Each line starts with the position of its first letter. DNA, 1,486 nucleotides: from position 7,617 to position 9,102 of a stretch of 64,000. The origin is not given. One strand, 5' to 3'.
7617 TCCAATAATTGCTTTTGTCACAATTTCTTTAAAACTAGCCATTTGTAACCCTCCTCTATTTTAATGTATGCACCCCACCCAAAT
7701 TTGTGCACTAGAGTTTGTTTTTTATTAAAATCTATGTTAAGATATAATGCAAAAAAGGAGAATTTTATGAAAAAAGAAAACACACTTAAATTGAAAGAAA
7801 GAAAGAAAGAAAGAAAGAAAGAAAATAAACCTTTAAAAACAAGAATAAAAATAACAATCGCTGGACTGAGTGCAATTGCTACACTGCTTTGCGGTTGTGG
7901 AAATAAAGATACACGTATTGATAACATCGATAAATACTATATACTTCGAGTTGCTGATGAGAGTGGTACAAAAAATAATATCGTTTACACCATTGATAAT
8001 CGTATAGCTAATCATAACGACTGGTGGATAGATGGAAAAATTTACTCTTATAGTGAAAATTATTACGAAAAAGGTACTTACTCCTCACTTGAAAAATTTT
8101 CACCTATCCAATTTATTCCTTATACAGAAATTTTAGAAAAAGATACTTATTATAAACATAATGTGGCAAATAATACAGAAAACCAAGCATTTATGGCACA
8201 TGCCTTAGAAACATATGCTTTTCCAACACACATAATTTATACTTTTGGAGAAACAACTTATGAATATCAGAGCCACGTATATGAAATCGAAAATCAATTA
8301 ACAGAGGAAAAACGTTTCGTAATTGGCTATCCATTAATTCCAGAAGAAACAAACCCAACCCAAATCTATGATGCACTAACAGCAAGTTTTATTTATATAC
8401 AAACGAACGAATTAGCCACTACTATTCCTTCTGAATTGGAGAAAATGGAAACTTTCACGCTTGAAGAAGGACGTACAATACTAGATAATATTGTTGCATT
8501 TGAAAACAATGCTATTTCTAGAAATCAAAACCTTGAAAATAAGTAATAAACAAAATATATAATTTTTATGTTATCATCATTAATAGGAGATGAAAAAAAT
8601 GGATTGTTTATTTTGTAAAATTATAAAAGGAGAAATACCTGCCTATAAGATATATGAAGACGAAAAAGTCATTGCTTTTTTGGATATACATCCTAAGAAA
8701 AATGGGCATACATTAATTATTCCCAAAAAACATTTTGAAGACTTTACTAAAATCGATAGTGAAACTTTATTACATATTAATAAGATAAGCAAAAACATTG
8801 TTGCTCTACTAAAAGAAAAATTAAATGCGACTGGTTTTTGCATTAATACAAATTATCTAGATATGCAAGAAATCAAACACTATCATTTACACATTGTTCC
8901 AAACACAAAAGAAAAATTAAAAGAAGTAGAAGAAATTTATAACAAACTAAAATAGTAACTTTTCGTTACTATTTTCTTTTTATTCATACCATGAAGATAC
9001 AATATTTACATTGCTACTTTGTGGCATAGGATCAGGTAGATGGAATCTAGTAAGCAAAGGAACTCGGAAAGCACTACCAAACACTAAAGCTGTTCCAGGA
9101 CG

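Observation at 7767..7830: (GAAA)8 tetranucleotide repeat 26 nt into a lipoprotein gene: second candidate phase-variation switch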

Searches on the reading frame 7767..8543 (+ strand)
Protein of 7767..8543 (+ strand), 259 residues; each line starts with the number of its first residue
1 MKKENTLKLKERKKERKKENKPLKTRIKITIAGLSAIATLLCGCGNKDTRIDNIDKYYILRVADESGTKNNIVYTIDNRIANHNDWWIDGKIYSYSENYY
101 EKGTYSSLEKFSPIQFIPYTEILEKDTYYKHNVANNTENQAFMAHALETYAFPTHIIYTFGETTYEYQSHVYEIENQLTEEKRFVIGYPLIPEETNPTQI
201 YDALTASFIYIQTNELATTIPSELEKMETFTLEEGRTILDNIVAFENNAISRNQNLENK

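Call 6: find_homologous_proteins(query=window:7767-8543:+)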
Query window:7767-8543:+ (259 aa): 5 proteins with E <= 0.001 among 758 candidates.
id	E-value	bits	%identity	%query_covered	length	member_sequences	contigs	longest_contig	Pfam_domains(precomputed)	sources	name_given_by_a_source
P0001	8.8e-168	574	100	100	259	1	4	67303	-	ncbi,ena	-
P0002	2.5e-94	333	71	85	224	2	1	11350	-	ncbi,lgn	-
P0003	6.0e-78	280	59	90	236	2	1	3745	-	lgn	-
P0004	1.2e-73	266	55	92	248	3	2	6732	-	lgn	-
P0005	2.8e-72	261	56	86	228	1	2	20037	-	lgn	-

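Call 7: search_protein_families(library=pfam, proteins=[window:7767-8543:+], max_evalue=0.01)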
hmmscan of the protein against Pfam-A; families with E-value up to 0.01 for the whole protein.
window:7767-8543:+ (259 aa): 0 families

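Call 9: list_cluster_members(proteins=[P0001, P0002, P0003, P0004, P0005])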
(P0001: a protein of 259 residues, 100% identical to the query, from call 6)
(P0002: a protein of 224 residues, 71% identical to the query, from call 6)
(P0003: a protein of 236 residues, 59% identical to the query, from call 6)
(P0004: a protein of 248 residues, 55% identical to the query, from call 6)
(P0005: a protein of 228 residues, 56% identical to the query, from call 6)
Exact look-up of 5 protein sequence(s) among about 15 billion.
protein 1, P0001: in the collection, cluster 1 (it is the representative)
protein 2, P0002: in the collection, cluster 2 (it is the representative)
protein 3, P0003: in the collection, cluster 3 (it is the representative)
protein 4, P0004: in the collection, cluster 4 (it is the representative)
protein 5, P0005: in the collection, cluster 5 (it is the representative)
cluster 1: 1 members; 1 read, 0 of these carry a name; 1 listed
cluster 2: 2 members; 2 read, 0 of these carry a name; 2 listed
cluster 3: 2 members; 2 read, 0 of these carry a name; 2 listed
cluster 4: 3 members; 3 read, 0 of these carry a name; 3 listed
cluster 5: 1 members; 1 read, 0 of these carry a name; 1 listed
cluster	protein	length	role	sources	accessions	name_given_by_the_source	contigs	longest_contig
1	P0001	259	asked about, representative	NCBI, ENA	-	-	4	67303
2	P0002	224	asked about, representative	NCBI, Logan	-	-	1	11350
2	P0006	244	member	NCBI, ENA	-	-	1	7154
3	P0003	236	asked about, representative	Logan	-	-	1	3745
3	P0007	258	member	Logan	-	-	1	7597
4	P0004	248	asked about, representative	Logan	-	-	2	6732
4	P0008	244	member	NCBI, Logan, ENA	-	-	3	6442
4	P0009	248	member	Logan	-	-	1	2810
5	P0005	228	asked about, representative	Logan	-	-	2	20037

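Call 11: find_encoding_contigs(protein=P0001, flank=3000, max_places=10)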
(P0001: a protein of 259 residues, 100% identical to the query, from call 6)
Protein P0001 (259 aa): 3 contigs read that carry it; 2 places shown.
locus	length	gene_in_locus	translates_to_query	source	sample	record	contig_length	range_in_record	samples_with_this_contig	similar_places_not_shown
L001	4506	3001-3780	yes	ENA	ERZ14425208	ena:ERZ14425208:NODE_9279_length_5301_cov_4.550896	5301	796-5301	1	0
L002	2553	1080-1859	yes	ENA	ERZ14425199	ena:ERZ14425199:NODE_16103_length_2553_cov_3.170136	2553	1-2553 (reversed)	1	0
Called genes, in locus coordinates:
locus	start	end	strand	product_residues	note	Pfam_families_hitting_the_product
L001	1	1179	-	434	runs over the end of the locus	PF00009:GTP_EFTU (weak), PF01926:MMR_HSR1, PF02421:FeoB_N, PF03193:RsgA_GTPase (weak), PF00009:GTP_EFTU, PF01926:MMR_HSR1, PF02421:FeoB_N, PF14714:KH_dom-like, +7 more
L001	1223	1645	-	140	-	PF07963:N_methyl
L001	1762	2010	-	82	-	PF13083:KH_KhpA-B, PF07650:KH_2 (weak)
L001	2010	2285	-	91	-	PF00886:Ribosomal_S16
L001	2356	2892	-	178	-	PF10628:CotE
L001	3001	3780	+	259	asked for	-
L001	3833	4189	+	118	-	PF11969:DcpS_C, PF01230:HIT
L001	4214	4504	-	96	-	?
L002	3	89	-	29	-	?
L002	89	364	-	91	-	PF00886:Ribosomal_S16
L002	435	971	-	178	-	PF10628:CotE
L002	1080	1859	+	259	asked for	-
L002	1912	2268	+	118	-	PF11969:DcpS_C, PF01230:HIT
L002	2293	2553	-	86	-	?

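Call 12: find_encoding_contigs(protein=P0003, flank=3000, max_places=10)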
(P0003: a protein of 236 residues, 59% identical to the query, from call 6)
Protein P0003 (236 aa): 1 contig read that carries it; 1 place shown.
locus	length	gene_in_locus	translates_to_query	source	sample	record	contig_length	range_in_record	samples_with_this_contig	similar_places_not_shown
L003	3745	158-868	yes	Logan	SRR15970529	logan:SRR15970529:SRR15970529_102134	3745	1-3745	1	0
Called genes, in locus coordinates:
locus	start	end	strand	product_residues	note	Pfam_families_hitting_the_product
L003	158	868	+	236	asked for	-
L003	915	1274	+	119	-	PF11969:DcpS_C, PF01230:HIT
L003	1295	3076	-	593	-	PF01580:FtsK_SpoIIIE (faint), PF01935:DUF87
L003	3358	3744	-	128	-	?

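Call 13: find_encoding_contigs(protein=P0007, flank=3000, max_places=10)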
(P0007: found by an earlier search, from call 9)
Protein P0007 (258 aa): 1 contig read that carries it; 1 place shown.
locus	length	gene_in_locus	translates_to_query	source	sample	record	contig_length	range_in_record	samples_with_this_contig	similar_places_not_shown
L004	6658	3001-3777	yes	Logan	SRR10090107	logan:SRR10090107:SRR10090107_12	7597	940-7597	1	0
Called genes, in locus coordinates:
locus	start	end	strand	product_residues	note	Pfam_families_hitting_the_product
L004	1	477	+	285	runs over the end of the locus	PF02371:Transposase_20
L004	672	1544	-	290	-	-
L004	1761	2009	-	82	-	PF13083:KH_KhpA-B, PF07650:KH_2 (weak)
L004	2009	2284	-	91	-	PF00886:Ribosomal_S16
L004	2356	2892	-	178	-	PF10628:CotE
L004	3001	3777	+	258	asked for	-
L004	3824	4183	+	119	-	PF11969:DcpS_C, PF01230:HIT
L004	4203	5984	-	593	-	PF01580:FtsK_SpoIIIE (faint), PF01935:DUF87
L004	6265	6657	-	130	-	?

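Call 14: find_encoding_contigs(protein=P0005, flank=3000, max_places=10)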
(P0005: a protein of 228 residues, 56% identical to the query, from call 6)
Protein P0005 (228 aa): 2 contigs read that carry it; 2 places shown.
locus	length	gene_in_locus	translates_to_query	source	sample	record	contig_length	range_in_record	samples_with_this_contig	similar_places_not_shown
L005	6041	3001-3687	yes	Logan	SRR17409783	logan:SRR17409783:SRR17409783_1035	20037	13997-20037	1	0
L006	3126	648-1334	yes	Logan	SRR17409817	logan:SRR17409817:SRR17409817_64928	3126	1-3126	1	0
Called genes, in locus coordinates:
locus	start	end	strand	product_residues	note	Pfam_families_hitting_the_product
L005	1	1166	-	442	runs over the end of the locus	PF00009:GTP_EFTU, PF01926:MMR_HSR1, PF02421:FeoB_N, PF03193:RsgA_GTPase (weak), PF00009:GTP_EFTU, PF02421:FeoB_N, PF01926:MMR_HSR1, PF14714:KH_dom-like, +7 more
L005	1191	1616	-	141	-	PF07963:N_methyl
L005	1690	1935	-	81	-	PF07650:KH_2, PF13083:KH_KhpA-B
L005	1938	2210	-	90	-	PF00886:Ribosomal_S16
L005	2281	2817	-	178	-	PF10628:CotE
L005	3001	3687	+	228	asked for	-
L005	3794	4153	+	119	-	PF11969:DcpS_C, PF01230:HIT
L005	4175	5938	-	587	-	PF01935:DUF87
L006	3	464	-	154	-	?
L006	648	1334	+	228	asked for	-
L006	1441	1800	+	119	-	PF11969:DcpS_C, PF01230:HIT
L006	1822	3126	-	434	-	?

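Call 17: find_encoding_contigs(protein=P0006, flank=3000, max_places=10)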
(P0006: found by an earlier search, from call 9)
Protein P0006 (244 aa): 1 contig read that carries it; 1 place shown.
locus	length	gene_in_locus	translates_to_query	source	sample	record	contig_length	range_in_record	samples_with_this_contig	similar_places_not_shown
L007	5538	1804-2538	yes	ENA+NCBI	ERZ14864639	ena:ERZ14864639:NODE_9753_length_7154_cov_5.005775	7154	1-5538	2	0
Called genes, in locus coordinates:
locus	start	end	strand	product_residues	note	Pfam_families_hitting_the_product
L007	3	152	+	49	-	?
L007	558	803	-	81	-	PF13083:KH_KhpA-B, PF07650:KH_2 (weak)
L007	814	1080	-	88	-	PF00886:Ribosomal_S16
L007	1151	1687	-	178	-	PF10628:CotE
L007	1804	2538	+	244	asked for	-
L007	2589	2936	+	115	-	PF11969:DcpS_C, PF01230:HIT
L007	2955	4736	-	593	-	PF01935:DUF87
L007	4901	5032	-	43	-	-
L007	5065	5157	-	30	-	-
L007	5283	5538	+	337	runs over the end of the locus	PF13145:Rotamase_2 (weak), PF13616:Rotamase_3, PF00639:Rotamase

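Call 18: find_encoding_contigs(protein=P0002, flank=3000, max_places=10)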
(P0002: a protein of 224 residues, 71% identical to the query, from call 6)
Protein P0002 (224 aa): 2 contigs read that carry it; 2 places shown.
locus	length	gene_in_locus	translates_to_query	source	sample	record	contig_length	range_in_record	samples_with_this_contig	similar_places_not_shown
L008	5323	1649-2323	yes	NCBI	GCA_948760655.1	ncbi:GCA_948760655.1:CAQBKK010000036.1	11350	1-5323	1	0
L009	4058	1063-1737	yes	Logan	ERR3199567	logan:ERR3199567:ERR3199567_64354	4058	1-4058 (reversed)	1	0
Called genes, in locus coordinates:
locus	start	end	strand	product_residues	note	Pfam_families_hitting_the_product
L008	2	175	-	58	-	?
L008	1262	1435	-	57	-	PF10628:CotE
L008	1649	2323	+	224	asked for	-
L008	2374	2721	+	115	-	PF11969:DcpS_C, PF01230:HIT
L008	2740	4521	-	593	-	PF01935:DUF87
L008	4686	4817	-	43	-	-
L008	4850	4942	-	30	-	-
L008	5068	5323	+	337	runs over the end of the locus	PF13145:Rotamase_2 (weak), PF13616:Rotamase_3, PF00639:Rotamase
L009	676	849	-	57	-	PF10628:CotE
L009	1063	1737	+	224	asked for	-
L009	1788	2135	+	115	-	PF11969:DcpS_C, PF01230:HIT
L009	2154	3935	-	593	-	PF01935:DUF87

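Call 19: find_encoding_contigs(protein=P0004, flank=3000, max_places=10)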
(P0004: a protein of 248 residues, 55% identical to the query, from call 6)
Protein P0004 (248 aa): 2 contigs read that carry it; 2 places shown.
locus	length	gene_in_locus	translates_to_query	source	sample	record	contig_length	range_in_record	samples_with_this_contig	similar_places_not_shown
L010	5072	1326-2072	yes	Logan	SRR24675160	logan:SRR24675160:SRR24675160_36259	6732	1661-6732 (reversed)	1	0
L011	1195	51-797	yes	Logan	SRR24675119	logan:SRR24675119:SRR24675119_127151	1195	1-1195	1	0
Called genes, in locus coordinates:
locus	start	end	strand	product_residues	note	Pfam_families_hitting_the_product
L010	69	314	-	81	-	PF13083:KH_KhpA-B, PF07650:KH_2 (weak)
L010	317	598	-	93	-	PF00886:Ribosomal_S16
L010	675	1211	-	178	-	PF10628:CotE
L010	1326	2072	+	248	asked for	-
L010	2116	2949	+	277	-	-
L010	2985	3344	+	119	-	PF11969:DcpS_C, PF01230:HIT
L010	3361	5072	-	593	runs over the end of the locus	PF01580:FtsK_SpoIIIE (faint), PF01935:DUF87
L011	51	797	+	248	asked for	-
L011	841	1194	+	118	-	?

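Call 20: find_encoding_contigs(protein=P0008, flank=3000, max_places=10)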
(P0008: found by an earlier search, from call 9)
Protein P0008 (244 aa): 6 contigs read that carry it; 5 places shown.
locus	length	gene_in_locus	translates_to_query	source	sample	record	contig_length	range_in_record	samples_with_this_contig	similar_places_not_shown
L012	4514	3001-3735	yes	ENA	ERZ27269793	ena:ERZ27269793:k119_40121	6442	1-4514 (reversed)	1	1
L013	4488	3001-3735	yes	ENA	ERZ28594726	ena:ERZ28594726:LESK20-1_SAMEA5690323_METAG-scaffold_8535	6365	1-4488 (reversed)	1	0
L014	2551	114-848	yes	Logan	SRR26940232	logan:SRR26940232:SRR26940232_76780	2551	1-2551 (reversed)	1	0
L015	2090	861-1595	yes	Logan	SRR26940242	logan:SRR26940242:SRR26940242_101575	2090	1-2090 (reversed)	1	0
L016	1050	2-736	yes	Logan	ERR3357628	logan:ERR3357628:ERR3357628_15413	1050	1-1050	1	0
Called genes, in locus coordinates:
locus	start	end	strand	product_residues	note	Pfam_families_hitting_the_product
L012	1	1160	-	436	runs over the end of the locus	PF00009:GTP_EFTU, PF00025:Arf (weak), PF01926:MMR_HSR1, PF02421:FeoB_N, PF00009:GTP_EFTU, PF01926:MMR_HSR1, PF02421:FeoB_N, PF14714:KH_dom-like, +7 more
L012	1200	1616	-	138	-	PF07963:N_methyl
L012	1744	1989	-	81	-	PF13083:KH_KhpA-B, PF07650:KH_2 (weak)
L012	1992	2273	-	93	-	PF00886:Ribosomal_S16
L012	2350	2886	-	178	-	PF10628:CotE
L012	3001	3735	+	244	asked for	-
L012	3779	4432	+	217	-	-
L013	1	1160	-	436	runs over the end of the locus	PF00009:GTP_EFTU, PF00025:Arf (weak), PF01926:MMR_HSR1, PF02421:FeoB_N, PF00009:GTP_EFTU, PF01926:MMR_HSR1, PF02421:FeoB_N, PF14714:KH_dom-like, +7 more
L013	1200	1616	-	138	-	PF07963:N_methyl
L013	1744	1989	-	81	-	PF13083:KH_KhpA-B, PF07650:KH_2 (weak)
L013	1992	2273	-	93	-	PF00886:Ribosomal_S16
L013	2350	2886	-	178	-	PF10628:CotE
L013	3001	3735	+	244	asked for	-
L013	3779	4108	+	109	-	-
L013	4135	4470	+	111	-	-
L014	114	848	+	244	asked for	-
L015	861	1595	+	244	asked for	-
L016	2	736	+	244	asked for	?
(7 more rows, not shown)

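Call 22: find_related_loci(query=A1, collection=genome_contigs, flank=3000)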
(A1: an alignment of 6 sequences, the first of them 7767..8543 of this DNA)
Query A1 (259 aa) in genome_contigs; peptide patterns used: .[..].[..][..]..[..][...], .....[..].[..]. (x = any residue, [..] = any of these).
58 stretches matched a pattern; 1 encode a relative of the query (tblastn E <= 1e-3); 1 distinct loci.
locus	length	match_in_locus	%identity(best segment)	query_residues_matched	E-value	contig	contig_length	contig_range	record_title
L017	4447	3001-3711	56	14-252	2e-83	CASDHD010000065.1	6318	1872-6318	MAG: uncultured Bacilli bacterium isolate single-wildmice_C1233.46_1675168266 genome assembly, contig: NODE_8918_length_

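Call 23: find_related_loci(query=A1, collection=metagenome_contigs, flank=3000)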
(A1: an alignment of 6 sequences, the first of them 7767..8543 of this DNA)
Query A1 (259 aa) in metagenome_contigs; peptide patterns used: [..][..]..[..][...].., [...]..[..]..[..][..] (x = any residue, [..] = any of these).
600 stretches matched a pattern, but none encodes a relative of the query by tblastn (E <= 1e-3).

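Call 33: predict_structure(alignment_id=A1)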
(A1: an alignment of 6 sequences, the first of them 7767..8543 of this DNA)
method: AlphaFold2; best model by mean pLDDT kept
length: 259 residues; sequences in the alignment: 6
mean_pLDDT: 66.0   pTM: 0.62
mean pLDDT of the five models: 66.0, 64.1, 59.7, 54.7, 33.9
residues with pLDDT >= 90: 53; 70-90: 71; 50-70: 67; < 50: 68
segments of 3 or more residues with pLDDT < 50: 17-47, 82-109, 254-259
pLDDT, mean of each block of 10 residues (from residue 1): 51 48 32 34 43 67 59 62 41 34 38 74 63 63 80 86 85 92 92 84 80 89 94 94 82 45
secondary structure, 60 per line:
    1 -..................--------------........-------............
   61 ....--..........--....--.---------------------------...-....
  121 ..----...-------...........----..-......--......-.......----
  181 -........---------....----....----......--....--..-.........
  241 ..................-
elements in order: H2-19 H34-41 H49-56 E57-64 E67-76 E79-82 H119-122 H137-147 E155-160 E163-168 E170-176 E182-189 E199-202 E207-210 E215-220 H223-226 H232-258

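Call 34: search_protein_representatives(alignment_id=A1)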
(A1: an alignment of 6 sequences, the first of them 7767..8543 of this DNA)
Query: 6 sequences, 234 profile positions. Proteins with E-value up to 0.001 (for the whole library): 6; up to 1e-10: 3; up to 1e-30: 2. The best 6 are listed.
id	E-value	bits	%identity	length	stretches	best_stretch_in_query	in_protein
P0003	3.3e-118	409.6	-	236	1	1-234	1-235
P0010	2.3e-44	168.0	-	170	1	109-229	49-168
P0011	2.8e-12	63.0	-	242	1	5-231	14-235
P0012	8.2e-10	54.9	-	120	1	2-44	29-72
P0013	1.3e-09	54.2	-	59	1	11-62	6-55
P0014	7.6e-05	38.6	-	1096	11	23-91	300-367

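Call 39: fold_search(model_id=the predicted structure, library=pdb)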
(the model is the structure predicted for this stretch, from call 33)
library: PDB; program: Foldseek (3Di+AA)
matches with E <= 10: 137; with E <= 0.001: 0
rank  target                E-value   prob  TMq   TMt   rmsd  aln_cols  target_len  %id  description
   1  5txk_A                5.8e-01  0.07  0.09  0.08  12.4        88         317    8  CRYSTAL STRUCTURE OF USP35 C450S IN COMPLEX WITH UBIQUITIN (released 2018-05-09)
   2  2vbv_A                6.1e-01  0.13  0.12  0.22  12.3        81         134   10  Riboflavin kinase Mj0056 from Methanocaldococcus jannaschii in complex with CDP and FMN (released 2007-11-20)
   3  5ohn_C                8.1e-01  0.07  0.10  0.09  13.1        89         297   10  Crystal structure of USP30 in covalent complex with ubiquitin propargylamide (low resolution) (released 2017-09-20)
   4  5ohn_A                9.6e-01  0.06  0.10  0.09  13.1        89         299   10  Crystal structure of USP30 in covalent complex with ubiquitin propargylamide (low resolution) (released 2017-09-20)
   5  4u65_E                1.2e+00  0.20  0.15  0.19   5.4        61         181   15  Structure of the periplasmic output domain of the Legionella pneumophila LapD ortholog CdgS9 in complex with Pseudomon (released 2014-08-13)
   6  7t54_A                1.3e+00  0.05  0.12  0.05  13.2       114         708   10  Cryo-EM structure of ATP-bound PCAT1 in the outward-facing conformation (released 2022-02-02)
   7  7cfc_E                1.3e+00  0.21  0.15  0.23   5.6        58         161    9  Drosophila melanogaster Krimper eTud1-Ago3 complex (released 2021-06-02)
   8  2vqp                  1.3e+00  0.02  0.08  0.08  17.5       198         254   11  Structure of the matrix protein from human Respiratory Syncytial Virus (released 2009-02-17)
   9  2vbu                  1.4e+00  0.04  0.11  0.19  12.2       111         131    9  Riboflavin kinase Mj0056 from Methanocaldococcus jannaschii in complex with CDP (released 2007-11-20)
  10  5ohk_A                1.7e+00  0.04  0.10  0.09  13.1        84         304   10  Crystal structure of USP30 in covalent complex with ubiquitin propargylamide (high resolution) (released 2017-09-20)
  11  7cfc_A                1.9e+00  0.16  0.16  0.21   6.0        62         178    8  Drosophila melanogaster Krimper eTud1-Ago3 complex (released 2021-06-02)
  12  2oyn                  1.9e+00  0.03  0.11  0.18  12.4       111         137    9  Crystal structure of CDP-bound protein MJ0056 from Methanococcus jannaschii, Pfam DUF120 (released 2007-03-06)
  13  8i24_D                2.0e+00  0.02  0.11  0.04  18.2       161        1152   12  Clostridium thermocellum RNA polymerase transcription open complex with SigI6 and its promoter (released 2023-10-11)
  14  5l8w_A                2.1e+00  0.04  0.10  0.09  10.7        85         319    8  Structure of USP12-UB-PRG/UAF1 (released 2016-09-28)
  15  7cfc_C                2.5e+00  0.14  0.14  0.19   5.5        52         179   10  Drosophila melanogaster Krimper eTud1-Ago3 complex (released 2021-06-02)
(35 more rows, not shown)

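Call 66: find_encoding_contigs(protein=P0012, flank=2000, max_places=10)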
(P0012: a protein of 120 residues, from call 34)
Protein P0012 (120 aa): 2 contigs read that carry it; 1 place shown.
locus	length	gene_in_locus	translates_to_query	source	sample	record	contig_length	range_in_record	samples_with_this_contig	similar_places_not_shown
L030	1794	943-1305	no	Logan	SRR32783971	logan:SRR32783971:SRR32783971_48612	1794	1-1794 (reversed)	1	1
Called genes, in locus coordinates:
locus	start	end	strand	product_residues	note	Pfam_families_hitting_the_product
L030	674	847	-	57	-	PF10628:CotE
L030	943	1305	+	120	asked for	-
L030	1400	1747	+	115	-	PF11969:DcpS_C, PF01230:HIT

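Call 67: find_encoding_contigs(protein=P0011, flank=2000, max_places=10)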
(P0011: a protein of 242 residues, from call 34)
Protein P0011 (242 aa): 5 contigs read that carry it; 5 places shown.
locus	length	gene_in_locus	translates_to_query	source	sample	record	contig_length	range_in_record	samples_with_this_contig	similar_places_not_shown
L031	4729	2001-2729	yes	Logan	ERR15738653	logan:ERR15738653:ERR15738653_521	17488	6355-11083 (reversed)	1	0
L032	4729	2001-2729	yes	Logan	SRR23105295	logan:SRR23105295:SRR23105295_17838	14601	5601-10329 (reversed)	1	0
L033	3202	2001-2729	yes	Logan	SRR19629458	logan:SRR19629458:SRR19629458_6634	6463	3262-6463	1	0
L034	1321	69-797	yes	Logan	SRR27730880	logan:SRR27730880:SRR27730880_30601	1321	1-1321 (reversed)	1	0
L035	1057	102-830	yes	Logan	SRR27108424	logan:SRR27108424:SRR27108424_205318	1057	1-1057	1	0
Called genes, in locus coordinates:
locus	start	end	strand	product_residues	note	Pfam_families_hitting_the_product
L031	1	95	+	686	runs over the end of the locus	PF00270:DEAD, PF04851:ResIII (weak), PF06733:DEAD_2 (weak), PF13307:Helicase_C_2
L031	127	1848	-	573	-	PF06160:EzrA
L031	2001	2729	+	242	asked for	-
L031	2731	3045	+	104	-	-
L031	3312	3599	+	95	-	-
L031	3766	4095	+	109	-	-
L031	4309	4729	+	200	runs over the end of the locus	PF00163:Ribosomal_S4, PF01479:S4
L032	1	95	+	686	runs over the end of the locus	PF00270:DEAD, PF04851:ResIII (weak), PF06733:DEAD_2 (weak), PF13307:Helicase_C_2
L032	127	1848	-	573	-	PF06160:EzrA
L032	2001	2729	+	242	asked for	-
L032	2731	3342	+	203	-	-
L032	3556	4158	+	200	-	PF00163:Ribosomal_S4, PF01479:S4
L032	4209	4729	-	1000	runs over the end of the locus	PF07517:SecA_DEAD, PF00270:DEAD, PF01043:SecA_PP_bind, PF21090:P-loop_SecA, PF07516:SecA_SW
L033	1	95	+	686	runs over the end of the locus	PF00270:DEAD, PF04851:ResIII (weak), PF06733:DEAD_2 (weak), PF13307:Helicase_C_2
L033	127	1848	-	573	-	PF06160:EzrA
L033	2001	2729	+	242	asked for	-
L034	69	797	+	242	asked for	-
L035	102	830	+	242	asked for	-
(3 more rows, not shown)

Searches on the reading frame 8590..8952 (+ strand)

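Call 7: search_protein_families(library=pfam, proteins=[window:8590-8952:+], max_evalue=0.01)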
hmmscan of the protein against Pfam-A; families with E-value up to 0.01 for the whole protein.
window:8590-8952:+ (121 aa): 3 families
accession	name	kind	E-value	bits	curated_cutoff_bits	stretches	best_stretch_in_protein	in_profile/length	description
PF01230.28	HIT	-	2.4e-22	79.8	21.5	1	13-107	1-97/98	HIT domain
PF11969.13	DcpS_C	-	1.8e-16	61.1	24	1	6-108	2-105/114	Scavenger mRNA decapping enzyme C-term binding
PF04677.20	CwfJ_C_1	-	4e-05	23.9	21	1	34-115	42-119/122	Protein similar to CwfJ C-terminus 1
